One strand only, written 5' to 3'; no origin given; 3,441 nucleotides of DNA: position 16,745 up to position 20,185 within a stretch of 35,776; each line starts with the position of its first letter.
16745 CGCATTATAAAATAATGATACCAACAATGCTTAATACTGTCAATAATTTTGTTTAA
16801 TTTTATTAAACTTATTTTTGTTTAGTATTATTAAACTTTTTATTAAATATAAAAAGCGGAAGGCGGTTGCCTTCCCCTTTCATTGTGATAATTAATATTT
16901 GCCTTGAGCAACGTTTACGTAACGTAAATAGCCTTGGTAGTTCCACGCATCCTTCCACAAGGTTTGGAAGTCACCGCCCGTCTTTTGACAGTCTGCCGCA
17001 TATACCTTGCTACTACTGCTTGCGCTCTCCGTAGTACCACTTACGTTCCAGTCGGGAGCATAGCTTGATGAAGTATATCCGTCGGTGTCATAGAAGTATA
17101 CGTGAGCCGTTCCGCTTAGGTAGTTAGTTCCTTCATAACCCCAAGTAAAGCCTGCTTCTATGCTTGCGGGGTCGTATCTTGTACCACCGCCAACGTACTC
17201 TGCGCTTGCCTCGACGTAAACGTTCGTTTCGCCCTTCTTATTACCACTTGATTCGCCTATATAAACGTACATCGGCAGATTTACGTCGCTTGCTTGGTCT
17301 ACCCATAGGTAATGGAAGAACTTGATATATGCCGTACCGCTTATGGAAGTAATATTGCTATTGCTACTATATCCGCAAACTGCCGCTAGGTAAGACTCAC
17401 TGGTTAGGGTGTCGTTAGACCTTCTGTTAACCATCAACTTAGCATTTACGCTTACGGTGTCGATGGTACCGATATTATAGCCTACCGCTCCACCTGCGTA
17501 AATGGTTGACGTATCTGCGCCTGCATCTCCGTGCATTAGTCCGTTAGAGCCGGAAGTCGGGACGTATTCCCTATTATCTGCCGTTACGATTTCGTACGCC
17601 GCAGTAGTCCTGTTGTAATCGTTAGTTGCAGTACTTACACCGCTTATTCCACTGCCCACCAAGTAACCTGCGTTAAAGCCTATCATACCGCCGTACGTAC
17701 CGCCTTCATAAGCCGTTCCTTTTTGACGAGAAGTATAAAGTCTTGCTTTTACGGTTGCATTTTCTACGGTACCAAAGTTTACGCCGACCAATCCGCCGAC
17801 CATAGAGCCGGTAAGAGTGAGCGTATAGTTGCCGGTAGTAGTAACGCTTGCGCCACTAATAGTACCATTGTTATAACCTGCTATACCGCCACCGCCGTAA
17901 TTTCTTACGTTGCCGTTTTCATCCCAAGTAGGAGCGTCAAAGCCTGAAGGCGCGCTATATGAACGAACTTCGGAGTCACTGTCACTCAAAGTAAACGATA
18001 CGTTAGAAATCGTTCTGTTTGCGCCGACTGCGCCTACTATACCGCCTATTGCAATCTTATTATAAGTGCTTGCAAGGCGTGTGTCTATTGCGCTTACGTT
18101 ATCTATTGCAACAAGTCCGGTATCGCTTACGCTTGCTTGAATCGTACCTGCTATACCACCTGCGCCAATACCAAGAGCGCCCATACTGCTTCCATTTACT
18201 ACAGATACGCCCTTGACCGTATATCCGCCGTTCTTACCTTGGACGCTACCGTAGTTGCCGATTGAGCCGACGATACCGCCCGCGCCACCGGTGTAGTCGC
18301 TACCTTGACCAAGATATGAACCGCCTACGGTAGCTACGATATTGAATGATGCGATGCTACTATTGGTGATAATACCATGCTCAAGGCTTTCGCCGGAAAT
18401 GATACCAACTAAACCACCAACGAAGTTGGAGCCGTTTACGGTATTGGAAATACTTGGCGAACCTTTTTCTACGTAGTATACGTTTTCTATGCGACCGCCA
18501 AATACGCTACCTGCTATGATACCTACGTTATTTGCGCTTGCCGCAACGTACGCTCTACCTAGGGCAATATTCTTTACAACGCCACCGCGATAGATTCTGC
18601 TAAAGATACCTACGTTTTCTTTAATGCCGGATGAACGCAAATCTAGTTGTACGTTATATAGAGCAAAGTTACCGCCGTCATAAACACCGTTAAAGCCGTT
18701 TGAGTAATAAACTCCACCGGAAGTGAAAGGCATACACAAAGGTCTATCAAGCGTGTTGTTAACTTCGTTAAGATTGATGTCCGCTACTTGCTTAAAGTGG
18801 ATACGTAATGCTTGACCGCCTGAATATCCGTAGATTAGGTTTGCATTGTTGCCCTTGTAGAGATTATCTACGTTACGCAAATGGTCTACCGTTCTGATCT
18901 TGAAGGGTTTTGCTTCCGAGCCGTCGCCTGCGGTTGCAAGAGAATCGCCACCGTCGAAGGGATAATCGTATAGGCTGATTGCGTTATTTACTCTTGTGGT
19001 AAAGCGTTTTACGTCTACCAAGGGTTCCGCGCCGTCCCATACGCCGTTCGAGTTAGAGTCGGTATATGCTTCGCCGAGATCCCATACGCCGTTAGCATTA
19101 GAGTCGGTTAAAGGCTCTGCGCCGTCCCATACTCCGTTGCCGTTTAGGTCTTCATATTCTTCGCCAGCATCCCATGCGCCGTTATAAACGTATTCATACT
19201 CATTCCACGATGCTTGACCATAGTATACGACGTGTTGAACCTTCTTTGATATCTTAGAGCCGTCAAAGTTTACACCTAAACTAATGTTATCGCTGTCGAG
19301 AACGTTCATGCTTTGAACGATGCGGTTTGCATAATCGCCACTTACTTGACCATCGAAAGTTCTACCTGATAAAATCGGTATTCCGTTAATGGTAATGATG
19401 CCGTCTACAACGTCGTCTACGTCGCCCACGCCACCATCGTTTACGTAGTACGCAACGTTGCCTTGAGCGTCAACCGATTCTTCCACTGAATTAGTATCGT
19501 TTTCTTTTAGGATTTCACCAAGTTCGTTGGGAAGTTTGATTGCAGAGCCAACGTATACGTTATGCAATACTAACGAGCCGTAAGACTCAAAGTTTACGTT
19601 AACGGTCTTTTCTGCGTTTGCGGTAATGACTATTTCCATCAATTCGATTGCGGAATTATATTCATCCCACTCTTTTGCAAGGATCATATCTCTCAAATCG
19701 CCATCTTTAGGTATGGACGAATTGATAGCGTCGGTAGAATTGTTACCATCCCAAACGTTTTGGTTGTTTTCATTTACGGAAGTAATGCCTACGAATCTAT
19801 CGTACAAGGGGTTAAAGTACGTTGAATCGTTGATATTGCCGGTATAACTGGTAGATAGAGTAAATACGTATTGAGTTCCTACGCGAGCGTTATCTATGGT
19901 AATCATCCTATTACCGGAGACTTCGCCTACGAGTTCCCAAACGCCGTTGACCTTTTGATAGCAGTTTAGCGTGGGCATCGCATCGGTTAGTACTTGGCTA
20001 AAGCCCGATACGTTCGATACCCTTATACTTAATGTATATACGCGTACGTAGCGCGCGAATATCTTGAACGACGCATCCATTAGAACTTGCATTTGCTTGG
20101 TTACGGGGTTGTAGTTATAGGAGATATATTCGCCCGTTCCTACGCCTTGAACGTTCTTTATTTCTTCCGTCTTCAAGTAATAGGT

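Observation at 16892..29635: A single 12.7-kb gene encodes a 4,247-aa fibre anchored by its N-terminus, with no cell-wall sorting signal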

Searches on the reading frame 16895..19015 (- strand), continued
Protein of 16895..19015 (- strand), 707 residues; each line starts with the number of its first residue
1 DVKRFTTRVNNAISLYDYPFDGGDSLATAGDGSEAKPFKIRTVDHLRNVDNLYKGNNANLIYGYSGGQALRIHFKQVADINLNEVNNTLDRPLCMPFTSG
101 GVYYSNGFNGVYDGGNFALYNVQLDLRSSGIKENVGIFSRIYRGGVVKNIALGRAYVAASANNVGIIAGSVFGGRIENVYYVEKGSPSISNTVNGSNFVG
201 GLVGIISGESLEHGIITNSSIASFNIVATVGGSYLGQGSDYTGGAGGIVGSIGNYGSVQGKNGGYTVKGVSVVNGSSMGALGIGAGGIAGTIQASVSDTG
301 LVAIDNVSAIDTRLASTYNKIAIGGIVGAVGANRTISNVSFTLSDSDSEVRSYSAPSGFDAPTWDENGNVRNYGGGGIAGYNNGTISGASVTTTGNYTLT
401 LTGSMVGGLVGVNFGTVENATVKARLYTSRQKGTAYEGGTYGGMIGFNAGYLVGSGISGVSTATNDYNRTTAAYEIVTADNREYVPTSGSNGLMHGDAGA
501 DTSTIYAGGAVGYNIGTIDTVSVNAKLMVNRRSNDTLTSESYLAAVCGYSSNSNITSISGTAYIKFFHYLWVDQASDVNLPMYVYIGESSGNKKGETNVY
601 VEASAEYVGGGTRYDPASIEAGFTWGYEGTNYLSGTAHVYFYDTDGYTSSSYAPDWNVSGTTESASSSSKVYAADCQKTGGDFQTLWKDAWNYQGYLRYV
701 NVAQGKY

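Call 91: list_cluster_members(proteins=[P0008, P0012, P0010, P0011, P0007])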
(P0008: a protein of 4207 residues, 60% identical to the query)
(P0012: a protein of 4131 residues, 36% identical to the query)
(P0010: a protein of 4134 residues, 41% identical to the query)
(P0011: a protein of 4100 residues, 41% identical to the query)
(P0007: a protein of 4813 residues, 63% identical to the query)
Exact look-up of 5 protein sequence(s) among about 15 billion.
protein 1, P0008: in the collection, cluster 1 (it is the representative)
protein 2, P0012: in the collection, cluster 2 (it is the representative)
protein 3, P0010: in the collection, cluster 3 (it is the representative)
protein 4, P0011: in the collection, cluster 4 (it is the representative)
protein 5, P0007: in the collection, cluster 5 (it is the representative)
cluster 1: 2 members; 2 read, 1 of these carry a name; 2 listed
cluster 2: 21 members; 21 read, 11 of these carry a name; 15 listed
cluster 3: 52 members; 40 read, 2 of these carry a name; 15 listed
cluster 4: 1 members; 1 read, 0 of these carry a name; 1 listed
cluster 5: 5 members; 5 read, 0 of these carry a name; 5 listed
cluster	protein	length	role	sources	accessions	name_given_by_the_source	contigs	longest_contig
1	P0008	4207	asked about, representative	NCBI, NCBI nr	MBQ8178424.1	MAG: InlB B-repeat-containing protein [Clostridia bacterium] | InlB B-repeat-containing protein [Clostridia bacterium]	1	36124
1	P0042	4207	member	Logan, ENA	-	-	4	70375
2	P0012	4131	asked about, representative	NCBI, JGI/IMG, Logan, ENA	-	hypothetical protein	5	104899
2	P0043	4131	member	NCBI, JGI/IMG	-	hypothetical protein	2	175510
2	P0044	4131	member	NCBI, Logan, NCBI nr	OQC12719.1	MAG: hypothetical protein BWX72_01868 [Firmicutes bacterium ADurb.Bin080]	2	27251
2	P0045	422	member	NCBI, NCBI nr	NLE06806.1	MAG: hypothetical protein GX638_18670, partial [Crenarchaeota archaeon] | hypothetical protein [Thermoproteota archaeon]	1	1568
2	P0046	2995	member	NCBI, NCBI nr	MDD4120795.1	MAG: hypothetical protein PHG90_04340, partial [Clostridia bacterium] | hypothetical protein [Clostridia bacterium]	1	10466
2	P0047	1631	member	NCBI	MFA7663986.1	MAG: hypothetical protein WCY33_04220, partial [Clostridia bacterium]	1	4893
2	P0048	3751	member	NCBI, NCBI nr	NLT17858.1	MAG: hypothetical protein GXY10_00450, partial [Clostridiales bacterium] | hypothetical protein [Clostridiales bacterium]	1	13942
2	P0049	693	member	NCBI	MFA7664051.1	MAG: hypothetical protein WCY33_04550, partial [Clostridia bacterium]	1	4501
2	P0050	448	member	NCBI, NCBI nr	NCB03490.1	MAG: hypothetical protein EOM67_15255, partial [Spirochaetia bacterium] | hypothetical protein [Spirochaetia bacterium]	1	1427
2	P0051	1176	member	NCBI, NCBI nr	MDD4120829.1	MAG: hypothetical protein PHG90_04510, partial [Clostridia bacterium] | hypothetical protein [Clostridia bacterium]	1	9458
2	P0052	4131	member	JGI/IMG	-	hypothetical protein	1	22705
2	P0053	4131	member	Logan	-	-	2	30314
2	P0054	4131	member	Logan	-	-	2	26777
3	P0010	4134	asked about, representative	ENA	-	-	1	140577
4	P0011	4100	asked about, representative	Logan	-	-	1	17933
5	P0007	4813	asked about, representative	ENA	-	-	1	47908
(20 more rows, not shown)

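Call 95: search_protein_families(library=ncbifam, proteins=[window:16895-19015:-], max_evalue=1)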
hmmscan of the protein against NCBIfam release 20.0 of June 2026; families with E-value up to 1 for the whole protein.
window:16895-19015:- (707 aa): 0 families

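Call 96: fold_search(model_id=the predicted structure, library=viral)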
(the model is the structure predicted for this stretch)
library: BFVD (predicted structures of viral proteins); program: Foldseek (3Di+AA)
matches with E <= 10: 186; with E <= 0.001: 3
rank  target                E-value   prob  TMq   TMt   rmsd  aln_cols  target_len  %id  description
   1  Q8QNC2                6.5e-07  1.00  0.20  0.13  29.1       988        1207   12  EsV-1-160 [Ectocarpus siliculosus virus 1 (isolate New Zealand/Kaikoura/1988)]
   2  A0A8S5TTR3            4.0e-05  1.00  0.31  0.40  12.3       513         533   14  Putative immunoglobulin A1 protease [Siphoviridae sp. ct5jB2]
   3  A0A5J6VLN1            4.6e-04  1.00  0.27  0.35  11.6       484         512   13  Uncharacterized protein [Megaviridae environmental sample]
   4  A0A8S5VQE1            1.1e-03  1.00  0.27  0.33   5.9       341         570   19  (no name in the UniProt tables at hand)
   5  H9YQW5                2.0e-03  1.00  0.27  0.35   6.0       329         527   19  (no name in the UniProt tables at hand)
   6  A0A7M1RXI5            5.4e-03  0.38  0.16  0.15  18.1       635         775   11  Uncharacterized protein [uncultured phage cr8_1]
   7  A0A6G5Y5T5            3.0e-02  0.41  0.20  0.19  14.7       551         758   12  (no name in the UniProt tables at hand)
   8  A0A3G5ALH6            4.1e-02  0.09  0.14  0.15  22.7       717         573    9  Right handed beta helix domain-containing protein [Sylvanvirus sp.]
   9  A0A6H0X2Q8            4.4e-02  0.14  0.12  0.12  18.2       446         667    9  Tail spike [Klebsiella phage VLC5]
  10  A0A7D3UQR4            6.4e-02  0.12  0.15  0.17  18.0       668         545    8  Pectin lyase [Fadolivirus FV1/VV64]
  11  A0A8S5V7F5            7.6e-02  0.10  0.15  0.13  18.3       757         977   10  Preneck appendage protein helix, VIRAL PROTEIN.05A [CrAss-like virus sp. ctUXy6]
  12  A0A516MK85            1.0e-01  0.25  0.20  0.21  13.8       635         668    8  (no name in the UniProt tables at hand)
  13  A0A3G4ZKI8            1.1e-01  0.44  0.23  0.33  13.5       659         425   10  Uncharacterized protein [Terrestrivirus sp.]
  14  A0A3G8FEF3            1.1e-01  0.18  0.19  0.16  16.8       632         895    8  (no name in the UniProt tables at hand)
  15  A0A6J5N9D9            1.4e-01  0.09  0.12  0.16  25.9       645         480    9  Uncharacterized protein [uncultured Caudovirales phage]
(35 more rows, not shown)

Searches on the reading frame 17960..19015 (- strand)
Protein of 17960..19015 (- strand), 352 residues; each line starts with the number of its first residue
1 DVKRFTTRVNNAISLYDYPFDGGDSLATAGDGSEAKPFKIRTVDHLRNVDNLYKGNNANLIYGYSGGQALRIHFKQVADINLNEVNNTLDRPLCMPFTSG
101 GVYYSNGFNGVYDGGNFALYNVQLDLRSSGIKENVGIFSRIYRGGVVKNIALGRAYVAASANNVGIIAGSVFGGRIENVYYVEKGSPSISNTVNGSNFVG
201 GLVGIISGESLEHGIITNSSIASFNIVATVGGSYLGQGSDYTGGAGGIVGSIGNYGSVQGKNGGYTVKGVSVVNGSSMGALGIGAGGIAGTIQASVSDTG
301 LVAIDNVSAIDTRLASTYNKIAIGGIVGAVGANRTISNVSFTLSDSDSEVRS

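Call 37: search_protein_families(library=pfam, proteins=[window:17960-19015:-], max_evalue=10)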
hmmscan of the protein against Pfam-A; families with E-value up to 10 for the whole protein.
window:17960-19015:- (352 aa): 1 family
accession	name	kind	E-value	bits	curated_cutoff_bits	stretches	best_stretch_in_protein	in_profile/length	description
PF07581.17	Glug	-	4.4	8.4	20.5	2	322-342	4-24/28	The GLUG motif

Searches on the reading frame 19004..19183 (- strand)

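Call 37: search_protein_families(library=pfam, proteins=[window:19004-19183:-], max_evalue=10)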
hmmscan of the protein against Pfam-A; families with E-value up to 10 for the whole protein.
seq(60 aa): 3 families
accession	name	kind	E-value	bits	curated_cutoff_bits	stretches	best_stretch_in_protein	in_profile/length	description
PF20009.4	GEVED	-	0.27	12.5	24.4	0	12-31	7-28/78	GEVED domain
PF23657.1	DUF7151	-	0.3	11.5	27.2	0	26-38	26-38/46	Domain of unknown function (DUF7151)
PF17210.9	SdrD_B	-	4.5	8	29.7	0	39-54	7-22/112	SdrD B-like domain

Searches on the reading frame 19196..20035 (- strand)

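Call 37: search_protein_families(library=pfam, proteins=[window:19196-20035:-], max_evalue=10)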
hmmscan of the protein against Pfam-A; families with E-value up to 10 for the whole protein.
window:19196-20035:- (280 aa): 3 families
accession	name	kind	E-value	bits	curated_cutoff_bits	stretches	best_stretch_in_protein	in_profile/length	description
PF01459.28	Porin_3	-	0.056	13.3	28.4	1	19-73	184-238/271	Eukaryotic porin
PF12073.14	DUF3553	-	0.16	12.1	20.3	1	139-162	22-45/50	Protein of unknown function (DUF3553)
PF11564.14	BpuJI_N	-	0.22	11.2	25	1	134-200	143-214/278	Restriction endonuclease BpuJI - N terminal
